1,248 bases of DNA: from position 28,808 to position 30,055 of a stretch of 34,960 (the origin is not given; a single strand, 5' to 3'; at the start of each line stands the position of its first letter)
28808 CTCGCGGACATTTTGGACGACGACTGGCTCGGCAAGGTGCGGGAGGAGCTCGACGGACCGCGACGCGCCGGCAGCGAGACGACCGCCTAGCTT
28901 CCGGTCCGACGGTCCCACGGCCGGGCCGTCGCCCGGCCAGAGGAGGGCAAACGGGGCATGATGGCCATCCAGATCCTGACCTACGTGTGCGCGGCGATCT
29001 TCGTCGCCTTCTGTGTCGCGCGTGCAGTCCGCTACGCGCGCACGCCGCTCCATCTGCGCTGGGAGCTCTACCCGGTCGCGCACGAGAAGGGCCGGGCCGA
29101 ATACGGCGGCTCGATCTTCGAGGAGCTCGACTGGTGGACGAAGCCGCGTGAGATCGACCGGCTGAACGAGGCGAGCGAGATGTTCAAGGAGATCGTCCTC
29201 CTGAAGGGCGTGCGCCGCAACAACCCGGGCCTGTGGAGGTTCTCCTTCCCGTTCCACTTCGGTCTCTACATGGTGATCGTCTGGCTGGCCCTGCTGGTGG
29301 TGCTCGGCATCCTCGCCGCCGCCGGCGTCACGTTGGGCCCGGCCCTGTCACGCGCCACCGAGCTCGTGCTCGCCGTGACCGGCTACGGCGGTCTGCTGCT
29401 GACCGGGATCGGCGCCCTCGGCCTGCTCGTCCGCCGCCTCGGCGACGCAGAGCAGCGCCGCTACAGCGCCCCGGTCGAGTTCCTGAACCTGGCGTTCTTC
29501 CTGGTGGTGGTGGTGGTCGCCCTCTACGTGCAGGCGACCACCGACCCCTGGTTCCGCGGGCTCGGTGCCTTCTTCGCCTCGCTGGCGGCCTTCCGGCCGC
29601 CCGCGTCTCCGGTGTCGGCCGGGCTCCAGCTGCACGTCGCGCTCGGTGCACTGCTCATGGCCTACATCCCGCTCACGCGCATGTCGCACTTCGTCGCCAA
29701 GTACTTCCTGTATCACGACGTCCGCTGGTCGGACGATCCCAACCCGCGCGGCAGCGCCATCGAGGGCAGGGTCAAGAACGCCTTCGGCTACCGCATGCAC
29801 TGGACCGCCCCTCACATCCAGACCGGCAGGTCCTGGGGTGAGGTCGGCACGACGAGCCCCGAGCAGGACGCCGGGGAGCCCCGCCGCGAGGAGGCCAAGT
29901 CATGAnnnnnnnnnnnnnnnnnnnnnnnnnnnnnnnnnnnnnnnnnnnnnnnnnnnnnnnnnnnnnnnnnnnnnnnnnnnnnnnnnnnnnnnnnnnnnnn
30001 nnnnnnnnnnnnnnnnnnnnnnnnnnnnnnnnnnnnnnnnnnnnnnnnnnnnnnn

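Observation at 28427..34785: Compact redox module: Rrf2 regulator, DsrM/HmcE-like cytochrome b, DsrK/HmcF-like Fe-S protein, HEAT protein, receiver and Cys-PAS kinase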

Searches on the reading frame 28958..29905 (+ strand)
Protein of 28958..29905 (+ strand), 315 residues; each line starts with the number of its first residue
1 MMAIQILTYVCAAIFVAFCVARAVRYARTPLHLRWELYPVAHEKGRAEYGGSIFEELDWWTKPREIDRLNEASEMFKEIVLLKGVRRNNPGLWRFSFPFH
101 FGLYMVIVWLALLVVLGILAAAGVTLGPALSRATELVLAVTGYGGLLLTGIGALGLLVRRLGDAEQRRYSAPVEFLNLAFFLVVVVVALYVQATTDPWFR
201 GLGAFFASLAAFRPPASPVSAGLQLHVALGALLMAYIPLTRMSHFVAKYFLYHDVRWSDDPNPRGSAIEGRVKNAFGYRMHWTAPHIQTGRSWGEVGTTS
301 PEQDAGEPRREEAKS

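Call 3: search_protein_families(library=pfam, proteins=[window:28958-29905:+], max_evalue=0.01)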
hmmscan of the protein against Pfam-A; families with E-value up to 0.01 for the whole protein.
window:28958-29905:+ (315 aa): 1 family
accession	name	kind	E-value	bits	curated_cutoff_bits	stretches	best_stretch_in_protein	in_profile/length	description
PF02665.19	Nitrate_red_gam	-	4.5e-10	39.9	22.9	1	96-250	48-204/217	Nitrate reductase gamma subunit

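Call 4: search_protein_families(library=ncbifam, proteins=[window:28958-29905:+], max_evalue=0.01)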
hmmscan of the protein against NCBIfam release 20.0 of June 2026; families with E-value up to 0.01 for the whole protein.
window:28958-29905:+ (315 aa): 3 families
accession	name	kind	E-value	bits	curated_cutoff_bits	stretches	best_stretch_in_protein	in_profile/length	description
TIGR00351.1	narI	equivalog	5.1e-07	29.8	105.55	1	96-252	52-213/225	respiratory nitrate reductase subunit gamma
NF038037.1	cytob_DsrM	equivalog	0.00058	19.1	300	1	92-246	116-268/320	sulfate reduction electron transfer complex DsrMKJOP subunit DsrM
NF045716.1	sulf_resp_HmcE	equivalog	0.0012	18.6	275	0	87-250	69-201/226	sulfate respiration complex protein HmcE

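Call 15: search_solved_structures(query=window:28958-29905:+, max_evalue=1, show_alignments=2)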
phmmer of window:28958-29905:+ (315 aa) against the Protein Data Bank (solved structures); distinct sequences matched with E-value up to 1: 1.
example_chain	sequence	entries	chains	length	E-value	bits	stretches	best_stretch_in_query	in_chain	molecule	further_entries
6u8y_A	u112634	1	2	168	0.24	13.7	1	178-248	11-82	Monovalent cation/H+ antiporter subunit E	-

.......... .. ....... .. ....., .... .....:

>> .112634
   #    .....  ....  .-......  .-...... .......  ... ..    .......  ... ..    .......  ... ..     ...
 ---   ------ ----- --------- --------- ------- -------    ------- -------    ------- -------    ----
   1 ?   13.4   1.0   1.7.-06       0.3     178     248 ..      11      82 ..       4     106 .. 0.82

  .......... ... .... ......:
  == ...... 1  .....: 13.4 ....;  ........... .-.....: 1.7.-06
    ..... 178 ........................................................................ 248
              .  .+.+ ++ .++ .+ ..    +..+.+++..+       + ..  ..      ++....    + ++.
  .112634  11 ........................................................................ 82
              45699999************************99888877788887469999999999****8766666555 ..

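Call 71: find_homologous_proteins(query=window:28958-29905:+, max_evalue=0.001)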
Query window:28958-29905:+ (315 aa): 1815 proteins with E <= 0.001 among 8000 candidates; the best 120 are listed.
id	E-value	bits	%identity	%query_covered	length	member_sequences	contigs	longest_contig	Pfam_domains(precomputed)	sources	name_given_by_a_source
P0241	1.1e-209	713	100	100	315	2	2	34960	PF02665.20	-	-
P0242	5.2e-146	504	70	100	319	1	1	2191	PF02665.20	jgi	-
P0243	7.8e-145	500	68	99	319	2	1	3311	PF02665.20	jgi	jgi:nitrate reductase gamma subunit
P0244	5.2e-128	445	63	96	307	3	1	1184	PF02665.20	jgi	jgi:nitrate reductase gamma subunit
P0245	7.8e-128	444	64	96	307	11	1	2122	PF02665.20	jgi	jgi:nitrate reductase gamma subunit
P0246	1.0e-127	444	62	100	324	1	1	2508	PF02665.20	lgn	-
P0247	4.1e-127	442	63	96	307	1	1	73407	PF02665.20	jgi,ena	-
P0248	4.8e-126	438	63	95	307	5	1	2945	PF02665.20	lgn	-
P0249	5.4e-126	438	63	96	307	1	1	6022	PF02665.20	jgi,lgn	jgi:nitrate reductase gamma subunit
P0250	1.1e-123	431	60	98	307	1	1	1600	PF02665.20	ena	-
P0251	1.7e-122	427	59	99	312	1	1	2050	PF02665.20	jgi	jgi:nitrate reductase gamma subunit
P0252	8.5e-121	421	61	100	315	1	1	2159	PF02665.20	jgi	jgi:nitrate reductase gamma subunit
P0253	1.2e-118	414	61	95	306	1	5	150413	PF02665.20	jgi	-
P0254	4.8e-118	412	57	100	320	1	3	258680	PF02665.20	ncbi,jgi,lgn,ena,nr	ncbi:MAG TPA: respiratory nitrate reductase subunit gamma [Myxococcota bacterium]|nr:respiratory nit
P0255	1.9e-116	407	58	100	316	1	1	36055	PF02665.20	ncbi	-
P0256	1.5e-115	404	57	100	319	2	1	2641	PF02665.20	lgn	-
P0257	1.1e-113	398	60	96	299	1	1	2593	PF02665.20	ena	-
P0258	2.2e-113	397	57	98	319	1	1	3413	PF02665.20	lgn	-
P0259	3.8e-113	396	61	96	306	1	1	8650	PF02665.20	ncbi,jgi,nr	ncbi:MAG: nitrate reductase [Deltaproteobacteria bacterium]|nr:nitrate reductase [Deltaproteobacteri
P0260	6.8e-111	389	59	95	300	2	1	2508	PF02665.20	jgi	jgi:nitrate reductase gamma subunit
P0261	1.8e-110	387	56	97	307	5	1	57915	PF02665.20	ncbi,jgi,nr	ncbi:MAG: respiratory nitrate reductase subunit gamma [Deltaproteobacteria bacterium]|nr:respiratory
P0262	4.4e-108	379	58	95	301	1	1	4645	PF02665.20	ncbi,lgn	-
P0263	1.1e-107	378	59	87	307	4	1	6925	PF02665.20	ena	-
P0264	1.6e-107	377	57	96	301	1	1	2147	PF02665.20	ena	-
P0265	3.6e-107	376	55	97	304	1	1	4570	PF02665.20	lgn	-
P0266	6.5e-106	372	57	94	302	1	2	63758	PF02665.20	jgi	jgi:nitrate reductase gamma subunit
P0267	1.3e-105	371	56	97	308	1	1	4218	PF02665.20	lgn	-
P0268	3.1e-105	370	57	97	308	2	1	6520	PF02665.20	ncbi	-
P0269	3.4e-105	370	57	96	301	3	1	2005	PF02665.20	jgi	jgi:nitrate reductase gamma subunit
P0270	5.2e-103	363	55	97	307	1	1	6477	PF02665.20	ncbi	-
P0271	4.7e-101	356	52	97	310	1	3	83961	PF02665.20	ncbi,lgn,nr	ncbi:respiratory nitrate reductase subunit gamma [bacterium]|nr:respiratory nitrate reductase subuni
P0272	6.6e-101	356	56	96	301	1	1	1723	PF02665.20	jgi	jgi:nitrate reductase gamma subunit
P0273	6.1e-100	353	54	97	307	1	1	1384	PF02665.20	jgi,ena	-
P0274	6.7e-100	352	54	96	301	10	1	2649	PF02665.20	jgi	-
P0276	2.1e-99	351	52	98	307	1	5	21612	PF02665.20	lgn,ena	-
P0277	3.4e-99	350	53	96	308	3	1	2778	PF02665.20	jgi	jgi:nitrate reductase gamma subunit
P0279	1.2e-98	348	54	96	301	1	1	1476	PF02665.20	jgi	jgi:nitrate reductase gamma subunit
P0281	7.8e-98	346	52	97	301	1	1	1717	PF02665.20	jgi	jgi:nitrate reductase gamma subunit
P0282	1.1e-97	345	55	95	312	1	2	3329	PF02665.20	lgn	-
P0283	1.3e-97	345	52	96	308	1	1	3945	PF02665.20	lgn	-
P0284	2.0e-97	344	52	97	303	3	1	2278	PF02665.20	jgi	-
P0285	2.2e-97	344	57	90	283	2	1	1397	PF02665.20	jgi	jgi:nitrate reductase gamma subunit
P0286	2.5e-97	344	52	96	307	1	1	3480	PF02665.20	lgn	-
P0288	4.4e-97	343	52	96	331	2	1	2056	PF02665.20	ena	-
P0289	8.2e-97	342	53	93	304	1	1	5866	PF02665.20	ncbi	-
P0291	1.6e-96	341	52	97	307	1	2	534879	PF02665.20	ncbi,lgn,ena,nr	ncbi:MAG: nitrate reductase gamma subunit [candidate division Zixibacteria bacterium]|nr:nitrate red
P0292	1.6e-96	341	54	96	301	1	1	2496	PF02665.20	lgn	-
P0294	2.0e-96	341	51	97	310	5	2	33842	PF02665.20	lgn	-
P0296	7.7e-96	339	51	98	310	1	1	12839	PF02665.20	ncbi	ncbi:MAG: respiratory nitrate reductase subunit gamma [Candidatus Krumholzibacteriia bacterium]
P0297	1.1e-95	339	53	94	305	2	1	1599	PF02665.20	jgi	jgi:nitrate reductase gamma subunit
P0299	1.3e-95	338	55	95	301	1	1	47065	PF02665.20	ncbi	-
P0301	1.4e-95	338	54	89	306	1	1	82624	PF02665.20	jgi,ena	jgi:nitrate reductase gamma subunit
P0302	2.1e-95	338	53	96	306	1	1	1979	PF02665.20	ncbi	-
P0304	4.6e-95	337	52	96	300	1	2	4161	PF02665.20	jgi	jgi:nitrate reductase gamma subunit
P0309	1.9e-94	335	53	96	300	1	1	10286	PF02665.20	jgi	jgi:nitrate reductase gamma subunit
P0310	3.1e-94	334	52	97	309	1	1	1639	PF02665.20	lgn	-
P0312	3.8e-94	334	51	96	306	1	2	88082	PF02665.20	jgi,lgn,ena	-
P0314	5.5e-94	333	51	93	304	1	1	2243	PF02665.20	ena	-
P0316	6.4e-94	333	51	96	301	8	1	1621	PF02665.20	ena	-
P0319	1.0e-93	332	50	97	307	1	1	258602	PF02665.20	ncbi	-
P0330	2.0e-92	328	53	96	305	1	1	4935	PF02665.20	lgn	-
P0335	4.4e-92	327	51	96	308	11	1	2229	PF02665.20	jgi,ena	-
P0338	1.1e-91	325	48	96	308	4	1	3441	PF02665.20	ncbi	-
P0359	7.1e-90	319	51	94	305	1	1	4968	PF02665.20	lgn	-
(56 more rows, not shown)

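Call 83: predict_structure(alignment_id=A1)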
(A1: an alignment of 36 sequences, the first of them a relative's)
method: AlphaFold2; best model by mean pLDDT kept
length: 315 residues; sequences in the alignment: 36
mean_pLDDT: 78.8   pTM: 0.75
mean pLDDT of the five models: 78.8, 78.6, 78.2, 77.8, 76.6
residues with pLDDT >= 90: 161; 70-90: 43; 50-70: 61; < 50: 50
segments of 3 or more residues with pLDDT < 50: 39-60, 276-289, 291-293, 311-315
pLDDT, mean of each block of 10 residues (from residue 1): 93 94 85 61 38 41 70 86 88 95 97 97 96 97 98 97 89 93 98 97 96 93 97 91 65 57 51 47 42 51 57 46
secondary structure, 60 per line:
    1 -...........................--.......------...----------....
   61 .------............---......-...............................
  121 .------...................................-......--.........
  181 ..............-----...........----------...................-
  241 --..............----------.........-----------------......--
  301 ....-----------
elements in order: H2-28 H31-37 H57-61 H68-79 H83-88 H90-121 H128-162 H164-169 H172-194 H200-210 H221-239 H243-256 H267-275 H293-298 H301-304

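Call 86: fold_search(model_id=the predicted structure, library=pdb)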
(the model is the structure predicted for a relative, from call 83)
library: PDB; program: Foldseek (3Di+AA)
matches with E <= 10: 287; with E <= 0.001: 0
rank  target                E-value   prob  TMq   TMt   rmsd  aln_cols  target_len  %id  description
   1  3egw_C                4.9e-03  1.00  0.35  0.47  11.0       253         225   18  The crystal structure of the NarGHI mutant NarH - C16A (released 2010-03-02)
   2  1y5l_C                6.4e-03  1.00  0.38  0.53   7.8       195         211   19  The crystal structure of the NarGHI mutant NarI-H66Y (released 2005-03-08)
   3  3ir5_C                7.3e-03  1.00  0.36  0.49   8.2       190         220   20  Crystal structure of NarGHI mutant NarG-H49C (released 2010-01-05)
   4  1siw_C                7.9e-03  1.00  0.35  0.48  10.0       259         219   18  Crystal structure of the apomolybdo-NarGHI (released 2004-06-08)
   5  1q16_C                8.2e-03  1.00  0.36  0.48  10.5       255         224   18  Crystal structure of Nitrate Reductase A, NarGHI, from Escherichia coli (released 2003-10-07)
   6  3ir6_C                9.8e-03  1.00  0.35  0.46  10.4       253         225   19  Crystal structure of NarGHI mutant NarG-H49S (released 2010-01-05)
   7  1y5i_C                1.0e-02  1.00  0.35  0.49  13.8       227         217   18  The crystal structure of the NarGHI mutant NarI-K86A (released 2005-03-08)
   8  1y4z_C                1.3e-02  1.00  0.39  0.54  12.9       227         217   18  The crystal structure of Nitrate Reductase A, NarGHI, in complex with the Q-site inhibitor pentachlorophenol (released 2005-03-08)
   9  6za8                  6.6e-01  0.21  0.20  0.16  20.6       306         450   12  Crystal structure of the neurotensin receptor 1 in complex with the small-molecule partial agonist RTI-3a (released 2021-02-10)
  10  4ea3_A                7.5e-01  0.15  0.18  0.20  19.4       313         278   12  Structure of the N/OFQ Opioid Receptor in Complex with a Peptide Mimetic (released 2012-04-25)
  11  4ea3_B                8.2e-01  0.14  0.18  0.16  21.0       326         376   12  Structure of the N/OFQ Opioid Receptor in Complex with a Peptide Mimetic (released 2012-04-25)
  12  5tds_B                8.6e-01  0.10  0.14  0.15  23.1       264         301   11  Toluene bound in the resting active site of toluene 4-monooxygenase (T4moH) (released 2017-03-22)
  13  6to7_B                8.9e-01  0.15  0.18  0.18  18.5       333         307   10  Crystal structure of the Orexin-1 receptor in complex with suvorexant at 2.29 A resolution (released 2020-01-01)
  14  5dhg_A                9.7e-01  0.12  0.16  0.18  19.8       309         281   11  The crystal structure of nociceptin/orphanin FQ peptide receptor (NOP) in complex with C-35 (PSI Community Target) (released 2015-10-21)
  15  5dhg_B                1.1e+00  0.13  0.18  0.16  20.3       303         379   12  The crystal structure of nociceptin/orphanin FQ peptide receptor (NOP) in complex with C-35 (PSI Community Target) (released 2015-10-21)
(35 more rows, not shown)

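Call 97: search_protein_representatives(protein=window:28958-29905:+)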
Query: 315 residues. Proteins with E-value up to 0.001 (for the whole library): 627; up to 1e-10: 435; up to 1e-30: 146. The best 150 are listed.
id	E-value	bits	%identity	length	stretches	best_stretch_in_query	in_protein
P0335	1.4e-92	326.7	51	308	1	1-302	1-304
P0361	7.2e-78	278.3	47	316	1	5-305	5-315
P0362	5.4e-77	275.5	48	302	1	3-302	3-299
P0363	1.2e-74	267.7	44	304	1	2-305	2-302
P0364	1.3e-71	257.8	41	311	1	1-303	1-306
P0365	4.0e-71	256.2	43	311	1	2-304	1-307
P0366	4.6e-71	256.0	48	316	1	6-300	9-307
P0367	3.8e-70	253.0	45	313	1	4-300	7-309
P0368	2.8e-69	250.1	40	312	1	3-298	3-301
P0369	4.1e-68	246.3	42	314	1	5-314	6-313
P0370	5.8e-67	242.5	42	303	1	6-298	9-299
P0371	1.1e-64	235.0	42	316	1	4-303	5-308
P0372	1.7e-64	234.4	41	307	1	2-305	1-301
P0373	1.4e-63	231.5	43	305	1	7-302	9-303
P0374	1.9e-63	230.9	39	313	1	2-305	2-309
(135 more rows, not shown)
